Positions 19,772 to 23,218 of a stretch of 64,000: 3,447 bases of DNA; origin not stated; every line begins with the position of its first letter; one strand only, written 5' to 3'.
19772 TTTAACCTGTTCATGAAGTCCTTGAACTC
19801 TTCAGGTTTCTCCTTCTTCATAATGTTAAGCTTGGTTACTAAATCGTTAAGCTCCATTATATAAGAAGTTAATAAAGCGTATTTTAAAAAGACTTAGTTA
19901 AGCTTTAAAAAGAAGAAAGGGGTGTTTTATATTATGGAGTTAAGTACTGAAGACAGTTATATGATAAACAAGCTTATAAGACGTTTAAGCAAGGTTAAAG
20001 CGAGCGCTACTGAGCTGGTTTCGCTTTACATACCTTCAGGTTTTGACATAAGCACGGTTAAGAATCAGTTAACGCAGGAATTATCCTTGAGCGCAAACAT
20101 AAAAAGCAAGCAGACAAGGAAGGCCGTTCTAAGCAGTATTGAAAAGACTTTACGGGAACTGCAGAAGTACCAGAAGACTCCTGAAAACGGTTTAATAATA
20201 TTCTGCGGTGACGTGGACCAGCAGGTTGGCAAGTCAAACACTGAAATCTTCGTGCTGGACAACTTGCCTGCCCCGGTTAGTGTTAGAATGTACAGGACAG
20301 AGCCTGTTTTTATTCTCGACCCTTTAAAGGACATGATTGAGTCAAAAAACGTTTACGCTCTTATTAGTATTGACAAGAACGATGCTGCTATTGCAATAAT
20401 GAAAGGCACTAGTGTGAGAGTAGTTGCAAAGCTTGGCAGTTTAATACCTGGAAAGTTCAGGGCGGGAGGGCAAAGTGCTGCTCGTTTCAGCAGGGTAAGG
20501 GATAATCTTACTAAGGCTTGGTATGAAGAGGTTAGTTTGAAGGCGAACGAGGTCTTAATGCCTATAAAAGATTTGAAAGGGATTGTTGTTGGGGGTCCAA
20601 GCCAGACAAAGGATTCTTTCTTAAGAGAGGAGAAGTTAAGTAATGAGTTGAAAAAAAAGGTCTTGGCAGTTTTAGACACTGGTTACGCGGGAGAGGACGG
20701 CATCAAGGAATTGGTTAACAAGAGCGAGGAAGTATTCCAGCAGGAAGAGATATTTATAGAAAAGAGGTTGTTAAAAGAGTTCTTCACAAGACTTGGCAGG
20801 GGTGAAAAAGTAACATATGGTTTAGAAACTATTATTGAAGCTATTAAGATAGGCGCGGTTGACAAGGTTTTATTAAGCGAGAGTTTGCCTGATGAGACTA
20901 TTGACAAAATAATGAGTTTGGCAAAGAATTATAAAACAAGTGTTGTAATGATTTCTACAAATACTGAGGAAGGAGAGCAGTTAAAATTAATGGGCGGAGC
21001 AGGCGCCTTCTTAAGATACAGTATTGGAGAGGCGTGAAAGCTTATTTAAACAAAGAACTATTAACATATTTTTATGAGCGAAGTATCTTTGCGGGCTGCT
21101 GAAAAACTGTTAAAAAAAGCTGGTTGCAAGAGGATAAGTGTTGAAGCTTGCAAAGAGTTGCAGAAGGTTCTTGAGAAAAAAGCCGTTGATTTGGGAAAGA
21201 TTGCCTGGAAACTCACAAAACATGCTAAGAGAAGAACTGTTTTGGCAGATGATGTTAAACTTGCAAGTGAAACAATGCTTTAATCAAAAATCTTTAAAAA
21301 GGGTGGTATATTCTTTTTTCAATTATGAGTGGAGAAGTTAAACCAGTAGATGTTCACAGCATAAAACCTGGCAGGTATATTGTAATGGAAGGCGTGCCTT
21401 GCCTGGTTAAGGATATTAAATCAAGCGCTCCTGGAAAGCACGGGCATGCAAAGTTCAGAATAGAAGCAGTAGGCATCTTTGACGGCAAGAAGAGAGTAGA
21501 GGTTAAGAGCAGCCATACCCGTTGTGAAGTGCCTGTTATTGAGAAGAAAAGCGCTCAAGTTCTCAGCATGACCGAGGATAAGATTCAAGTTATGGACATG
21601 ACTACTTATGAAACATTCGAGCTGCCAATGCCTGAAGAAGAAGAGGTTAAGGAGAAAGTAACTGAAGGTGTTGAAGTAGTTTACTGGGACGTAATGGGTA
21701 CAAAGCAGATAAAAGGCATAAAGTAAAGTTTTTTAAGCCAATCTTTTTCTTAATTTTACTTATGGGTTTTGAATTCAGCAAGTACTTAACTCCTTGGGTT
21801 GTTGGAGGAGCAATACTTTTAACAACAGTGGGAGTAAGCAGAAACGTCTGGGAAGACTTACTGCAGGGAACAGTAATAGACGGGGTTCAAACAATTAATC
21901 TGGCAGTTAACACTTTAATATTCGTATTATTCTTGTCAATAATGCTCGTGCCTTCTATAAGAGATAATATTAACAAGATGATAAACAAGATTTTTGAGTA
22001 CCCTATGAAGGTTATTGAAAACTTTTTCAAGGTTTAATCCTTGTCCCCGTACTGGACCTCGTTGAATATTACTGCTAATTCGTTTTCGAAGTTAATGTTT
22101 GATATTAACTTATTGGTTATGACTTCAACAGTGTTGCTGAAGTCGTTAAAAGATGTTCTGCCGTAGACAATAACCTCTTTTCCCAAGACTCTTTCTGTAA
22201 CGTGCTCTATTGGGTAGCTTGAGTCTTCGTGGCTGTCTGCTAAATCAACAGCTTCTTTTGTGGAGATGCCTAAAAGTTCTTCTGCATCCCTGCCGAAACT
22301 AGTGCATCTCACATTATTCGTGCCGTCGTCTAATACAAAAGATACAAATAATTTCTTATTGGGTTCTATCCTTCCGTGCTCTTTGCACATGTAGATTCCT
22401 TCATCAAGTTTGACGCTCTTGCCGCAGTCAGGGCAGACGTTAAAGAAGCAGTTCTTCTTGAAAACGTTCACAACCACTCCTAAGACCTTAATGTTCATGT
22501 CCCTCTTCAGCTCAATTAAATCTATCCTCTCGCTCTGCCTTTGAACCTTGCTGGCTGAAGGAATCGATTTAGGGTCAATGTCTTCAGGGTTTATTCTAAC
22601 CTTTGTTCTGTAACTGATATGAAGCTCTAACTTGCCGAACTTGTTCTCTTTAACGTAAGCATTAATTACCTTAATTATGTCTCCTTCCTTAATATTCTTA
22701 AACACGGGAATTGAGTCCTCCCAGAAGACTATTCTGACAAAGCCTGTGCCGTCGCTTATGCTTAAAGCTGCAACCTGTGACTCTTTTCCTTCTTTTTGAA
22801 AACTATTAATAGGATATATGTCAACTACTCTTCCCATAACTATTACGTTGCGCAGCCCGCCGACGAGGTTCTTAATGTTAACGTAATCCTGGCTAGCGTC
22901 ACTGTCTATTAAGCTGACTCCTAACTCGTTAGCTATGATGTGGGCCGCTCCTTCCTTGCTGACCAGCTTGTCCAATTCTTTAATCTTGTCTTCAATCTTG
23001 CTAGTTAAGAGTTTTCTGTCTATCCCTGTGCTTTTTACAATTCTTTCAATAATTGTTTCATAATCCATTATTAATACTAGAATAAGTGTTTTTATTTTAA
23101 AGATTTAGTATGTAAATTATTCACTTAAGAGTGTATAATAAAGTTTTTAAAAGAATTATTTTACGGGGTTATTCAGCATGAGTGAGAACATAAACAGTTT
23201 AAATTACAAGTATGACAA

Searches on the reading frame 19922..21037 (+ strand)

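Call 53: search_protein_families(library=pfam, proteins=[window:19922-21037:+], max_evalue=0.00001)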
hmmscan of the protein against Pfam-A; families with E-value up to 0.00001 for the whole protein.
window:19922-21037:+ (371 aa): 5 families
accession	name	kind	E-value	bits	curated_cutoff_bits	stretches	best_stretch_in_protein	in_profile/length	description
PF03464.20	eRF1_2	-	1.1e-30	107.1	27.1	1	145-273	2-132/133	eRF1 domain 2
PF03465.20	eRF1_3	-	1.1e-19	71.3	25.8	1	279-368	3-106/106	eRF1 domain 3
PF03463.20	eRF1_1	-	5e-14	52.8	23.8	1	17-138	2-122/123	eRF1 domain 1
PF18859.6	acVLRF1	-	2e-10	41.5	27.1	1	150-266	7-122/130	Actinobacteria/chloroflexi VLRF1 release factor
PF18854.6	baeRF_family10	-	1.9e-09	38.4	27.1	1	133-252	4-124/143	Bacterial archaeo-eukaryotic release factor family 10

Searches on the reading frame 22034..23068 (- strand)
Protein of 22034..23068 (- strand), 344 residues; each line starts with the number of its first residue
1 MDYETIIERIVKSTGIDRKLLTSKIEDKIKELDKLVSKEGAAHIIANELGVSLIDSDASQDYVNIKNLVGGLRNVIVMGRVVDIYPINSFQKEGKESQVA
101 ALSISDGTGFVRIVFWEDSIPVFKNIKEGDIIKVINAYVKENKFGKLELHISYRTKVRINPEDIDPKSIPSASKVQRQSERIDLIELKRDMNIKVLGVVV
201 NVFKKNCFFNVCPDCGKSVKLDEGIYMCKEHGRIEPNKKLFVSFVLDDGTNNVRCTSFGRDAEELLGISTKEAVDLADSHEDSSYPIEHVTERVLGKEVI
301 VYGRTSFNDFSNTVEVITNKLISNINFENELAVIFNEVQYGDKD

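Call 53: search_protein_families(library=pfam, proteins=[window:22034-23068:-], max_evalue=0.00001)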
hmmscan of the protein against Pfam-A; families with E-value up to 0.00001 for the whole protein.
window:22034-23068:- (344 aa): 3 families
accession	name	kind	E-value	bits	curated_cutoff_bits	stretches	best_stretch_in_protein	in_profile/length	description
PF01336.31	tRNA_anti-codon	-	1.8e-12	47.4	27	1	75-152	1-70/75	OB-fold nucleic acid binding domain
PF08646.16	Rep_fac-A_C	-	1.8e-09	38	28.5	1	194-315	3-126/146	Replication factor-A C terminal domain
PF17244.8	CDC24_OB3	-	1e-06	29.1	25.4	0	73-148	7-82/216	Cell division control protein 24, OB domain 3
